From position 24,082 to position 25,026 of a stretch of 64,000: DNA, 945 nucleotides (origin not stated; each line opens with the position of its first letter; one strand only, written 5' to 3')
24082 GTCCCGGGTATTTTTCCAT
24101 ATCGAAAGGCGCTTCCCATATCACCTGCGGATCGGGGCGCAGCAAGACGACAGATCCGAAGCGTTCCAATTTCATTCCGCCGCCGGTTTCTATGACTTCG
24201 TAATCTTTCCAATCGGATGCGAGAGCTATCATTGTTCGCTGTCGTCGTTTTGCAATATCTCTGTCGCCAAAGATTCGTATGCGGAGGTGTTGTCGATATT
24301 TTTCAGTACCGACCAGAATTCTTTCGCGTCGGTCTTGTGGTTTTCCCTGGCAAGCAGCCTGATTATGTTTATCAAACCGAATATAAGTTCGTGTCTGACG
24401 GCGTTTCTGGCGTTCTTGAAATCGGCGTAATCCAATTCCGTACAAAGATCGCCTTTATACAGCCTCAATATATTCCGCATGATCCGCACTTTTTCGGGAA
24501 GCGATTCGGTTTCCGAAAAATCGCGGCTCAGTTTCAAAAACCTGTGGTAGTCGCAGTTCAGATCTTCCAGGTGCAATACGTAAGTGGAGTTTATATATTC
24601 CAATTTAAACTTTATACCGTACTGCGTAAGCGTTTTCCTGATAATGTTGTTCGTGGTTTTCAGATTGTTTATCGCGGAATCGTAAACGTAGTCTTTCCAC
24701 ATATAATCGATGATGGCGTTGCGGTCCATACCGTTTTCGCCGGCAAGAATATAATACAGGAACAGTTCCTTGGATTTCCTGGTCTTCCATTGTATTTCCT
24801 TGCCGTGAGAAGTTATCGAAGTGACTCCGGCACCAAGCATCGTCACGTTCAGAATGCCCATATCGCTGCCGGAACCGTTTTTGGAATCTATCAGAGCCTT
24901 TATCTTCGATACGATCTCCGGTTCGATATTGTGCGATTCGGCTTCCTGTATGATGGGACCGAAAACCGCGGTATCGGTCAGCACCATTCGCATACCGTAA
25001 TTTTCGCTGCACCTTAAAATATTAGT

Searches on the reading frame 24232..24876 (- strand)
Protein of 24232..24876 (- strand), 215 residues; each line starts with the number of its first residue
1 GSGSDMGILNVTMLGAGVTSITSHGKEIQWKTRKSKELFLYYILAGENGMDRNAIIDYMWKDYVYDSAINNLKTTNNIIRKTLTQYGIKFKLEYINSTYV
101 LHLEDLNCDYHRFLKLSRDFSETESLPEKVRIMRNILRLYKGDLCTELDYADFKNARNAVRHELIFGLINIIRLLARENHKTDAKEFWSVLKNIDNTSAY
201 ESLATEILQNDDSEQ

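Call 85: search_protein_families(library=pfam, alignment_id=A8, max_evalue=10)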
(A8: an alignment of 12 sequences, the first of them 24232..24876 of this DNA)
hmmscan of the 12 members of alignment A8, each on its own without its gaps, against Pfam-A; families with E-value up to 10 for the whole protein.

A. member 1, window:24232-24876:- (215 aa): 0 families

B. families by the number of members that match (of 12 scanned): 16 families
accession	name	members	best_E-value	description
PF14853.12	Fis1_TPR_C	3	0.033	Fis1 C-terminal tetratricopeptide repeat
PF16516.10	CC2-LZ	1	0.01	Leucine zipper of domain CC2 of NEMO, NF-kappa-B essential modulator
PF19514.5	MobC_2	1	0.035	MobC-like protein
PF13037.11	DUF3898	1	0.037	Domain of unknown function (DUF3898)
PF07108.16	PipA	1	0.049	PipA protein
PF14559.12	TPR_19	1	0.073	Tetratricopeptide repeat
PF10971.13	DUF2773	1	0.089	Protein of unknown function (DUF2773)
PF23989.1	PilB3_C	1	0.1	PilB3-like, C-terminal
PF22842.2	Pel9A-like_beta_helix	1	0.11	Pel9A-like, right handed beta helix region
PF08951.15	EntA_Immun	1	0.12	Enterocin A Immunity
PF23658.1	PDZ_CPAF_rel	1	0.14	CPAF-like PDZ domain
PF20569.3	DUF6778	1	0.16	Family of unknown function (DUF6778)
PF03704.23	BTAD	1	0.22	Bacterial transcriptional activator domain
PF08257.16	Sulfakinin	1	0.24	Sulfakinin family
PF09345.15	SiaC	1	0.34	SiaC family regulatory phosphoprotein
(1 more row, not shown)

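Call 86: search_solved_structures(query=A8, max_evalue=10, show_alignments=3)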
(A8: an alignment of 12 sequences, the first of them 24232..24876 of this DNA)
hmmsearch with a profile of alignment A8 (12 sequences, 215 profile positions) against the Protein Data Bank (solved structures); distinct sequences matched with E-value up to 10: 1.
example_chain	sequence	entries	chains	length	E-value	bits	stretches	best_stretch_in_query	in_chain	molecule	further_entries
4um2_A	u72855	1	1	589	0.11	15.4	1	117-207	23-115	TELOMERASE-BINDING PROTEIN EST1A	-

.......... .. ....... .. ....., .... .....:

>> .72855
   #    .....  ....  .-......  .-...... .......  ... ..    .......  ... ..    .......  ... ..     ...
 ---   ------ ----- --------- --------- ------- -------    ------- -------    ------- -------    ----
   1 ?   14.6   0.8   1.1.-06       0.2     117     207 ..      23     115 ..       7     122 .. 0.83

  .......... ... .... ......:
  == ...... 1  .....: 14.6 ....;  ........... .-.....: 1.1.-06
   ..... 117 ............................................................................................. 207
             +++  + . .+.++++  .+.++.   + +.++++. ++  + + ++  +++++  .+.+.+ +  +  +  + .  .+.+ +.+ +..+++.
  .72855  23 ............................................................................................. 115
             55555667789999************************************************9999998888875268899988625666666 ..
